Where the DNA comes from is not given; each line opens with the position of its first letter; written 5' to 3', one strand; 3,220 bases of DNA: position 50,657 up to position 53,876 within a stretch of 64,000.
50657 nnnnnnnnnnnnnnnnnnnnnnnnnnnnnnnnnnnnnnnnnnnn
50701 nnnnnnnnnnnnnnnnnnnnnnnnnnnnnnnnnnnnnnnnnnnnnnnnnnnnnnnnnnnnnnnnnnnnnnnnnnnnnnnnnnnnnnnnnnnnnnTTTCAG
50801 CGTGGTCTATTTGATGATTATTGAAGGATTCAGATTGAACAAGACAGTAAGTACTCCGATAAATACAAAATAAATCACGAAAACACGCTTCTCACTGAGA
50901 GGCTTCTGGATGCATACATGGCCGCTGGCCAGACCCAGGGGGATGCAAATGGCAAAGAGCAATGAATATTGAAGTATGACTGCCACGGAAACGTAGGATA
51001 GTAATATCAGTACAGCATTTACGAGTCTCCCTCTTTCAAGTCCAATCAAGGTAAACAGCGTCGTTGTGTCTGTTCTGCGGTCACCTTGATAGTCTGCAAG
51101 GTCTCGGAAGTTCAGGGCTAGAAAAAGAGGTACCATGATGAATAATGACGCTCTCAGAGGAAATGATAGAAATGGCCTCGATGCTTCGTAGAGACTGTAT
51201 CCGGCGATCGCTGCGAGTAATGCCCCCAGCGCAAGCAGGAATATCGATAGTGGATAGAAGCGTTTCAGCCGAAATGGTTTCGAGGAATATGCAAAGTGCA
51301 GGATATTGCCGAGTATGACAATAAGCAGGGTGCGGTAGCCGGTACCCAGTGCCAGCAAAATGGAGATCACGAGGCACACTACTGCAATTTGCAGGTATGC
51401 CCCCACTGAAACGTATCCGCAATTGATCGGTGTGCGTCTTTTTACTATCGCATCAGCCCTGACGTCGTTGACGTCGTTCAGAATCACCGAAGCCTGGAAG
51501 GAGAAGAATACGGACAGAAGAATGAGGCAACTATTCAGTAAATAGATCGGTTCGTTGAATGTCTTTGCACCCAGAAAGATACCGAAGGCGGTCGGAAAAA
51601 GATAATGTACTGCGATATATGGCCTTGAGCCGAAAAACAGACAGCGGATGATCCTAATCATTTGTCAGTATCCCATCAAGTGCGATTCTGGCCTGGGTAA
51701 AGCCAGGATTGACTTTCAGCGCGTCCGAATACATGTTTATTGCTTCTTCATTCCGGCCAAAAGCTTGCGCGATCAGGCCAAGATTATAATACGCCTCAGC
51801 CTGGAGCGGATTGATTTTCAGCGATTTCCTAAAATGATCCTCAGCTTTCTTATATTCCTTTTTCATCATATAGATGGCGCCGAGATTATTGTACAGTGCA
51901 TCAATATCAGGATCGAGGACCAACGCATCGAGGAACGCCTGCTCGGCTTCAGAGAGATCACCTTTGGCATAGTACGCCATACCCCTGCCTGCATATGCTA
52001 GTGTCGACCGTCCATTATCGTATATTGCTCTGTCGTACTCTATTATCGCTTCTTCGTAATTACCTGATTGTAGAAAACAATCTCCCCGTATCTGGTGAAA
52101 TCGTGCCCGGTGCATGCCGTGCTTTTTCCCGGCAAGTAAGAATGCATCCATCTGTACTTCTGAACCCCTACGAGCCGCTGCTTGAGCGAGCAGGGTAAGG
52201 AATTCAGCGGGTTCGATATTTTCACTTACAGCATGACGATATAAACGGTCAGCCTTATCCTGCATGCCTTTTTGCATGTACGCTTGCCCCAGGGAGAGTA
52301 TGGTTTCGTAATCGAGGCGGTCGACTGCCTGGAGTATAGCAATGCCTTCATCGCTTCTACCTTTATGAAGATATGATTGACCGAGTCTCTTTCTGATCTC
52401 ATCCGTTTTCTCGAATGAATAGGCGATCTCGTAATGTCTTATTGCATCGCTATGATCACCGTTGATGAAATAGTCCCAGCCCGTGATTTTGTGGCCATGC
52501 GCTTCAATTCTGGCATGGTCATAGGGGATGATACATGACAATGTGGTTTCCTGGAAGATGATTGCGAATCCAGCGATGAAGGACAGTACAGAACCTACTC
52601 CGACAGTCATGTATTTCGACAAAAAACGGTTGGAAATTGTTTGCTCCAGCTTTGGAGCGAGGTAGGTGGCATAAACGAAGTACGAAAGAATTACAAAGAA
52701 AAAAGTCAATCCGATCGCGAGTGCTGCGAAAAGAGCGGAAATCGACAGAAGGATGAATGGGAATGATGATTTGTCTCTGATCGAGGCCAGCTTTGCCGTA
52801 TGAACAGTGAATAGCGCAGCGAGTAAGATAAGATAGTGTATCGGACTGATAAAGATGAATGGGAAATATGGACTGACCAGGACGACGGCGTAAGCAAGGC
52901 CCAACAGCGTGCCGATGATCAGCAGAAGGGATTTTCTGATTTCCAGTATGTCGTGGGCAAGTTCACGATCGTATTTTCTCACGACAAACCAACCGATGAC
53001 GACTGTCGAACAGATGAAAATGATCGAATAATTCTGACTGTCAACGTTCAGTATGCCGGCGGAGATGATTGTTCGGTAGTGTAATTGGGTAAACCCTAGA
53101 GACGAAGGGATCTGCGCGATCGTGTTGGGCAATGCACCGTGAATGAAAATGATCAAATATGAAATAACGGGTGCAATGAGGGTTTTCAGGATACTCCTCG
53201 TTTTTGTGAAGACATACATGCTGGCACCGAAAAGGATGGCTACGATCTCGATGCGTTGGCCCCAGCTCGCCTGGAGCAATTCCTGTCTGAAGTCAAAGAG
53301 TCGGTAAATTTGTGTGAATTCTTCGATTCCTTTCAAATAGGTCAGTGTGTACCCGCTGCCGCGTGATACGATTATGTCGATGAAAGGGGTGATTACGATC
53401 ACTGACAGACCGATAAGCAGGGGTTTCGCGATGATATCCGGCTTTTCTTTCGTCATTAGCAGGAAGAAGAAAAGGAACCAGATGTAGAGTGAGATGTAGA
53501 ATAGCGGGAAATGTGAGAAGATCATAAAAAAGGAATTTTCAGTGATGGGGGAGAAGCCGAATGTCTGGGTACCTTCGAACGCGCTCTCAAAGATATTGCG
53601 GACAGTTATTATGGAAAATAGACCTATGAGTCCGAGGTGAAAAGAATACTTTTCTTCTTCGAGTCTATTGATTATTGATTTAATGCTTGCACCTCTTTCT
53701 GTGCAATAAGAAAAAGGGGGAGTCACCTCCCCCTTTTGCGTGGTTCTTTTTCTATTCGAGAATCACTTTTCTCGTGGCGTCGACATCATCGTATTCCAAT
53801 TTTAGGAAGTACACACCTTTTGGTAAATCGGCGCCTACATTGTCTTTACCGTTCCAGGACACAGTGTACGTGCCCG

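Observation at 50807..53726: UbiA-family prenyltransferase coupled to a polytopic membrane protein with C-terminal TPR array, with a second copy of the polytopic family at 63406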

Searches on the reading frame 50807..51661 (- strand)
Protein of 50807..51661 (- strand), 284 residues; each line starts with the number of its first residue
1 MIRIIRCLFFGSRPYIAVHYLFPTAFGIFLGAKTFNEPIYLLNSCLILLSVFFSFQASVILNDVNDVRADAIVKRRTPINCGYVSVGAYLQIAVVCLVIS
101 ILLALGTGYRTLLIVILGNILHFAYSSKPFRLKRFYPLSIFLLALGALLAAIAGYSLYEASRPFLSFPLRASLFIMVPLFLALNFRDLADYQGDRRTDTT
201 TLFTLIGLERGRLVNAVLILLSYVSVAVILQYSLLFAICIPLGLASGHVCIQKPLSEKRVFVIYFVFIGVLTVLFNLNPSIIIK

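Call 4: search_protein_families(library=pfam, proteins=[window:50807-51661:-], max_evalue=0.01)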
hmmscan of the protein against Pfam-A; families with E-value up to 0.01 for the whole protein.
window:50807-51661:- (284 aa): 1 family
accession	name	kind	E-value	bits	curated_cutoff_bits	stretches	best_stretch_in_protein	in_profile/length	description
PF01040.23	UbiA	-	5.5e-24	85.3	34.2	1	21-246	2-222/250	UbiA prenyltransferase family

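Call 6: search_protein_families(library=ncbifam, proteins=[window:50807-51661:-], max_evalue=0.1)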
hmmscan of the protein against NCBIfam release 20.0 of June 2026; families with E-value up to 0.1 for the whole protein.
window:50807-51661:- (284 aa): 20 families
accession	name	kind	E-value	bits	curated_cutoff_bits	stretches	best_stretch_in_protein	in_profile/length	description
NF005742.0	PRK07566.1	equivalog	3.4e-14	52.7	313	1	49-232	73-256/315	chlorophyll synthase ChlG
NF009525.0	PRK12887.1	equivalog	1.7e-13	50.6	226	1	59-233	71-250/310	homogentisate phytyltransferase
TIGR01476.1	chlor_syn_BchG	subfamily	4.4e-12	46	212.3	1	50-230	46-225/283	(bacterio)chlorophyll synthase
NF009523.0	PRK12884.1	equivalog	6.3e-10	38.7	269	1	13-231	12-220/279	prenyltransferase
NF009516.0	PRK12875.1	equivalog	8.2e-09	34.9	205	1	5-239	17-249/292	prenyltransferase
NF009521.0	PRK12882.1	equivalog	2.1e-08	33.7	296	1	22-228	22-220/280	geranylgeranylglycerol-phosphate geranylgeranyltransferase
NF008978.0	PRK12324.1-4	equivalog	4.8e-08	32.3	207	1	48-156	71-182/322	decaprenyl-phosphate phosphoribosyltransferase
NF009058.0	PRK12392.1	subfamily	6.6e-08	32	494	1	40-246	50-261/333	bacteriochlorophyll c synthase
NF006088.0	PRK08238.1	equivalog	1.6e-07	30.3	351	1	31-146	216-330/482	UbiA family prenyltransferase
NF009522.0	PRK12883.1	equivalog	2.7e-07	30.4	353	1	43-226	38-214/279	geranylgeranylglycerol-phosphate geranylgeranyltransferase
TIGR01474.1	ubiA_proteo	equivalog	3.5e-07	30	275.45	1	13-160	12-157/282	4-hydroxybenzoate octaprenyltransferase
NF008977.0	PRK12324.1-2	equivalog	1.3e-06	28.1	234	1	32-225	27-219/297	decaprenyl-phosphate phosphoribosyltransferase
NF035940.1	prenyl_rel_EboC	equivalog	2.8e-06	26.9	250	1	38-139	35-136/292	UbiA-like protein EboC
TIGR02056.1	ChlG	equivalog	1.4e-05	24.9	436.45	1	55-230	67-247/306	chlorophyll synthase ChlG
NF009513.0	PRK12872.1-3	equivalog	1.7e-05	24.6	288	1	40-232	51-238/293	prenyltransferase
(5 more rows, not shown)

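Call 36: search_solved_structures(query=window:50807-51661:-, max_evalue=1)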
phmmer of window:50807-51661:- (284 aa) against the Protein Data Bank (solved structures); distinct sequences matched with E-value up to 1: 3.
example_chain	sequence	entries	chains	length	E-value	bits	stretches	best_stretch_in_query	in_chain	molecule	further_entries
6m31_A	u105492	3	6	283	1.2e-05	28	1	34-268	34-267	Digeranylgeranylglyceryl phosphate synthase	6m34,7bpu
9sas_C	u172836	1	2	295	5.9e-05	25.8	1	44-238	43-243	Chlorophyll a synthase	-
9sau_C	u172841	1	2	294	5.9e-05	25.7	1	44-238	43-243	Chlorophyll a synthase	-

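Call 58: find_homologous_proteins(query=window:50807-51661:-, max_evalue=1e-10)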
Query window:50807-51661:- (284 aa): 55 proteins with E <= 1e-10 among 8000 candidates.
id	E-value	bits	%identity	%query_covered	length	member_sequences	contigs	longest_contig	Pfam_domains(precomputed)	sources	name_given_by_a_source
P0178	1.2e-173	594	100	100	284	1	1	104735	PF01040.24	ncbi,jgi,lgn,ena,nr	ncbi:MAG: UbiA family prenyltransferase [candidate division WOR-3 bacterium]|nr:UbiA family prenyltr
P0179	1.2e-137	476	76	100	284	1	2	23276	PF01040.24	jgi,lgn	jgi:4-hydroxybenzoate polyprenyltransferase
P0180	4.5e-137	474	77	99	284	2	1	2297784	PF01040.24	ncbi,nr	ncbi:MAG: UbiA family prenyltransferase [candidate division WOR-3 bacterium]|nr:MAG: UbiA family pre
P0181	6.5e-134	463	76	98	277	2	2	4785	PF01040.24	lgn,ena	-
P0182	7.0e-134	463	76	98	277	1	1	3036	PF01040.24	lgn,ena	-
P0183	1.2e-132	459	75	98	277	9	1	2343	PF01040.24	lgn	-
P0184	1.3e-123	430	70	100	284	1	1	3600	PF01040.24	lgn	-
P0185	3.3e-120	419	68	100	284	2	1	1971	PF01040.24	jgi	jgi:4-hydroxybenzoate polyprenyltransferase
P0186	2.4e-113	396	66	99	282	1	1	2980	PF01040.24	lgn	-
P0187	2.5e-107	376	62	100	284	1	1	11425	PF01040.24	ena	-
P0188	5.6e-107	375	60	100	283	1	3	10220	PF01040.24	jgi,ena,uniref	uniref:Prenyltransferase n=1 Tax=candidate division WOR-3 bacterium TaxID=2052148 RepID=A0A7C6A9C5_U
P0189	5.9e-107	375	60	100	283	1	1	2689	PF01040.24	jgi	jgi:4-hydroxybenzoate polyprenyltransferase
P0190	2.1e-106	373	58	100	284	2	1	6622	PF01040.24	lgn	-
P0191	1.5e-104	367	60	100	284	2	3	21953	PF01040.24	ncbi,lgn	ncbi:MAG: UbiA family prenyltransferase [candidate division WOR-3 bacterium]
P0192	1.7e-103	364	58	100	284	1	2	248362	PF01040.24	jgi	jgi:4-hydroxybenzoate polyprenyltransferase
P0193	4.3e-103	362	56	100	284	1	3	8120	PF01040.24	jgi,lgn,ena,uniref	uniref:Prenyltransferase n=1 Tax=candidate division WOR-3 bacterium TaxID=2052148 RepID=A0A7C4TB27_U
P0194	5.7e-99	349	60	99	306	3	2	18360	PF01040.24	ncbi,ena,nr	ncbi:UbiA family prenyltransferase [candidate division WOR-3 bacterium]|nr:UbiA family prenyltransfe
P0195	3.7e-98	346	56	99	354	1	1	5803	PF01040.24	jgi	-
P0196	2.2e-96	340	56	99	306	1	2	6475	PF01040.24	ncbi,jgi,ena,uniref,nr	ncbi:hypothetical protein AMJ52_08720 [candidate division TA06 bacterium DG_78]|uniref:Ubiquinone bi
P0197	2.4e-96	340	56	99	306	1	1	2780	PF01040.24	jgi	jgi:4-hydroxybenzoate polyprenyltransferase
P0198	9.7e-96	338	56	99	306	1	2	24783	PF01040.24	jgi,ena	-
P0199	1.6e-94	334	54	100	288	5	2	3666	PF01040.24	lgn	-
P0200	2.0e-94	334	57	99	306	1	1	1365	PF01040.24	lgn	-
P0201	2.0e-93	331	57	88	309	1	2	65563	PF01040.24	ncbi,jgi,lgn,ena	-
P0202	2.4e-93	330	55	98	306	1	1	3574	PF01040.24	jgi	jgi:4-hydroxybenzoate polyprenyltransferase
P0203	5.9e-93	329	55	99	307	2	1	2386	PF01040.24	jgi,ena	-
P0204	4.3e-92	326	55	99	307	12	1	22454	PF01040.24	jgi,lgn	jgi:4-hydroxybenzoate polyprenyltransferase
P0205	3.7e-91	323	56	94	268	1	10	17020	PF01040.24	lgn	-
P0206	1.5e-90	321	54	99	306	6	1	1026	PF01040.24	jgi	jgi:4-hydroxybenzoate polyprenyltransferase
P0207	3.3e-90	320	56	99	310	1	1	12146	PF01040.24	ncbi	-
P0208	9.4e-90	319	53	99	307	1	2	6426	PF01040.24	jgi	jgi:4-hydroxybenzoate polyprenyltransferase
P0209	1.1e-89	318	54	99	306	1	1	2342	PF01040.24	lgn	-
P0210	1.4e-89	318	53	98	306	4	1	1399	PF01040.24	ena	-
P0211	3.0e-89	317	54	98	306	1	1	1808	PF01040.24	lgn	-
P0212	4.7e-89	316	54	99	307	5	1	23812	PF01040.24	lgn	-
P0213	1.5e-88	315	55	95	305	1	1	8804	PF01040.24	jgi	jgi:4-hydroxybenzoate polyprenyltransferase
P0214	1.9e-87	311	52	98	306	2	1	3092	PF01040.24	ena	-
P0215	1.0e-86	309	53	98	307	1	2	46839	PF01040.24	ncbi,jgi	-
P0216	9.2e-85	302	53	96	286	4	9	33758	PF01040.24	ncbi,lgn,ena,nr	ncbi:MAG: UbiA family prenyltransferase [Candidatus Hydrothermae bacterium]|nr:UbiA family prenyltra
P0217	1.5e-84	302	50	99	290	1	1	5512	PF01040.24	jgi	-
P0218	2.9e-84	301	51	96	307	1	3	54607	PF01040.24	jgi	jgi:4-hydroxybenzoate polyprenyltransferase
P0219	5.1e-84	300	55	90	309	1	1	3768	PF01040.24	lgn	-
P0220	1.4e-83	298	53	90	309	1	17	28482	PF01040.24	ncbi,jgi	-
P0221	6.4e-83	296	48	99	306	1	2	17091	PF01040.24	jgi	jgi:1,4-dihydroxy-2-naphthoate octaprenyltransferase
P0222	4.3e-82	294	53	96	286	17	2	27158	PF01040.24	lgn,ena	-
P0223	1.9e-80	288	51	96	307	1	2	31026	PF01040.24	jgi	jgi:4-hydroxybenzoate polyprenyltransferase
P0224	2.8e-80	288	52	96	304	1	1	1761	PF01040.24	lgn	-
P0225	4.3e-80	287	52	87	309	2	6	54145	PF01040.24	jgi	-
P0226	2.8e-78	281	50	98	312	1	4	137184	PF01040.24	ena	-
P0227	3.0e-63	232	64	60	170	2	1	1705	PF01040.24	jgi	jgi:4-hydroxybenzoate polyprenyltransferase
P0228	3.3e-40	156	37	94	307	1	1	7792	PF01040.24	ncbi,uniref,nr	ncbi:hypothetical protein GF359_06310 [candidate division WOR-3 bacterium]|uniref:Prenyltransferase 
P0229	3.0e-38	150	37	83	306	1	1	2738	PF01040.24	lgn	-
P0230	4.3e-34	136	37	80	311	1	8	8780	PF01040.24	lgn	-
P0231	1.1e-32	132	36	77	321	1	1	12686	PF01040.24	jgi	-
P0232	2.0e-11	62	32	68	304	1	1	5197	PF01040.24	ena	-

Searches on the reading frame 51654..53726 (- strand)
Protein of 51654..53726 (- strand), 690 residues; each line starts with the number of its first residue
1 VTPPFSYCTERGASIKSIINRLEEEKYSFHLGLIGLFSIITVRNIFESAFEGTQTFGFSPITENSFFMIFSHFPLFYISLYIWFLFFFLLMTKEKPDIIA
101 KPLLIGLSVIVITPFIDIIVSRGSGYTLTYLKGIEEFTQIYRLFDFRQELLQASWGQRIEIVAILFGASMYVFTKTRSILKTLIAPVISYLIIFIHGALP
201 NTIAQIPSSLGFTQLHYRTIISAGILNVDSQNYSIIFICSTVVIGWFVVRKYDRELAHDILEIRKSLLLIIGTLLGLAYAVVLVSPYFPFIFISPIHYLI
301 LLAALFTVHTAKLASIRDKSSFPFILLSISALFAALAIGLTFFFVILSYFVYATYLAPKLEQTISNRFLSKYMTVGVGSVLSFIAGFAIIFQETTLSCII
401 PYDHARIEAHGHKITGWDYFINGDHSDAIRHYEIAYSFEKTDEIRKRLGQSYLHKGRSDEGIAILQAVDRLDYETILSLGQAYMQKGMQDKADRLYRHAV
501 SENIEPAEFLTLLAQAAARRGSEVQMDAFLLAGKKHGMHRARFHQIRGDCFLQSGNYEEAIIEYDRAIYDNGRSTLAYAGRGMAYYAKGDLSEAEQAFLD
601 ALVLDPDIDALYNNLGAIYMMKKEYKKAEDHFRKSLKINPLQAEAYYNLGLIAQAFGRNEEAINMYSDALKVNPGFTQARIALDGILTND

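Call 4: search_protein_families(library=pfam, proteins=[window:51654-53726:-], max_evalue=0.01)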
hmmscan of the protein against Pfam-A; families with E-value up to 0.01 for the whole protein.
window:51654-53726:- (690 aa): 18 families
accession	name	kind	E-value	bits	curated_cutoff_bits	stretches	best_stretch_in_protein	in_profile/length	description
PF07719.23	TPR_2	-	7.4e-33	110.4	27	4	611-640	3-32/34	Tetratricopeptide repeat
PF00515.34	TPR_1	-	1.6e-32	110.4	27.8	3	611-640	3-32/34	Tetratricopeptide repeat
PF13181.12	TPR_8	-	1.5e-24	84.4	25.7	2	643-674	1-32/34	Tetratricopeptide repeat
PF13432.12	TPR_16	-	5e-23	81.6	32.7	2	581-640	3-62/65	Tetratricopeptide repeat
PF13428.12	TPR_14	-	6.6e-21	73.1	23.5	0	611-650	3-42/44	Tetratricopeptide repeat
PF13414.12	TPR_11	-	2.3e-19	69.2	26.8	3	582-621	1-40/42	TPR repeat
PF13424.12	TPR_12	-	2.1e-18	66.7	30.1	1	608-672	2-74/77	Tetratricopeptide repeat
PF13431.12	TPR_17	-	5.4e-17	61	24.4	2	632-663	2-33/34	Tetratricopeptide repeat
PF14559.12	TPR_19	-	3.9e-15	56.4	25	2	620-677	2-59/68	Tetratricopeptide repeat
PF13176.12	TPR_7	-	1.1e-12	47.4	27.9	0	645-672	1-30/36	Tetratricopeptide repeat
PF13174.12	TPR_6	-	9.2e-10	39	26.3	0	644-674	1-31/33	Tetratricopeptide repeat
PF13374.12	TPR_10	-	4.7e-06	26.9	27.5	1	611-638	4-31/42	Tetratricopeptide repeat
PF25063.1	ARM_TT21_C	-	2.1e-05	24.9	35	0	615-673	101-159/209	Tetratricopeptide repeat protein 21 C-terminal ARM domain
PF13371.12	TPR_9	-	2.6e-05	24.6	35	0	615-680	1-66/73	Tetratricopeptide repeat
PF24575.1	TPR_Slam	-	2.8e-05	24.9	35.2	0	576-632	48-104/104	Surface lipoprotein assembly modifier, N-terminal TPR repeats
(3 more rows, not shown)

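Call 6: search_protein_families(library=ncbifam, proteins=[window:51654-53726:-], max_evalue=0.1)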
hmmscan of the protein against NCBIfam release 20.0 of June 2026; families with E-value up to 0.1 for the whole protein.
window:51654-53726:- (690 aa): 35 families (the best 25 are shown)
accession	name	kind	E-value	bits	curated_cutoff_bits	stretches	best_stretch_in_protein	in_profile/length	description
TIGR02521.1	type_IV_pilW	equivalog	1.3e-23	83.7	154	2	547-683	37-175/234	type IV pilus biogenesis/stability protein PilW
TIGR02917.1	PEP_TPR_lipo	equivalog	1.8e-22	79.1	312.2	3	606-683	462-539/899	XrtA/PEP-CTERM system TPR-repeat protein PrsT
NF040959.1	MamA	equivalog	8.7e-20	71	200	2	540-678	36-174/204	magnetosome protein MamA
NF033762.1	social_mot_Tgl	equivalog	8.4e-19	67.9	225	3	626-684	48-107/252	social motility TPR repeat lipoprotein Tgl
NF033920.0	C39_PA2778_fam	equivalog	7e-13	48.6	150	2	616-674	197-255/255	PA2778 family cysteine peptidase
NF047507.1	TPR_BatC_Lepto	exception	1.4e-12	47.5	175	3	614-645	101-132/214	TPR repeat-containing protein BatC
NF033758.1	gliding_GltE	equivalog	8.1e-12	44.8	225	2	624-684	67-127/411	adventurous gliding motility TPR repeat lipoprotein GltE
TIGR02552.1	LcrH_SycD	equivalog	1.2e-11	44.5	104.8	2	581-670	24-113/136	SycD/LcrH family type III secretion system chaperone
NF002725.1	PRK02603.1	equivalog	1.4e-11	44.7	143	2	573-658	33-121/173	photosystem I assembly protein Ycf3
TIGR02795.1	tol_pal_ybgF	equivalog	1.3e-09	38.7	90.1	1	615-682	45-115/119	tol-pal system protein YbgF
NF008391.2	PRK11189.1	equivalog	5.2e-09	36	250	1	566-664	57-154/297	lipoprotein NlpI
NF047371.1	FlcA_CTERM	equivalog_domain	5.8e-08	31.7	300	1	605-683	434-513/646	periplasmic flagellar collar protein FlcA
NF052415.1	T3SS_chap_SctY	equivalog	6.3e-07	29.9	70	2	473-566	6-102/106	type III secretion apparatus assembly chaperone SctY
TIGR00540.1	TPR_hemY_coli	hypoth_equivalog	1.5e-06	27.3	142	1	598-668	315-384/385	heme biosynthesis-associated TPR protein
NF008757.0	PRK11788.1-5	equivalog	2.1e-06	27.2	363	1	411-599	37-238/388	lipopolysaccharide assembly protein LapB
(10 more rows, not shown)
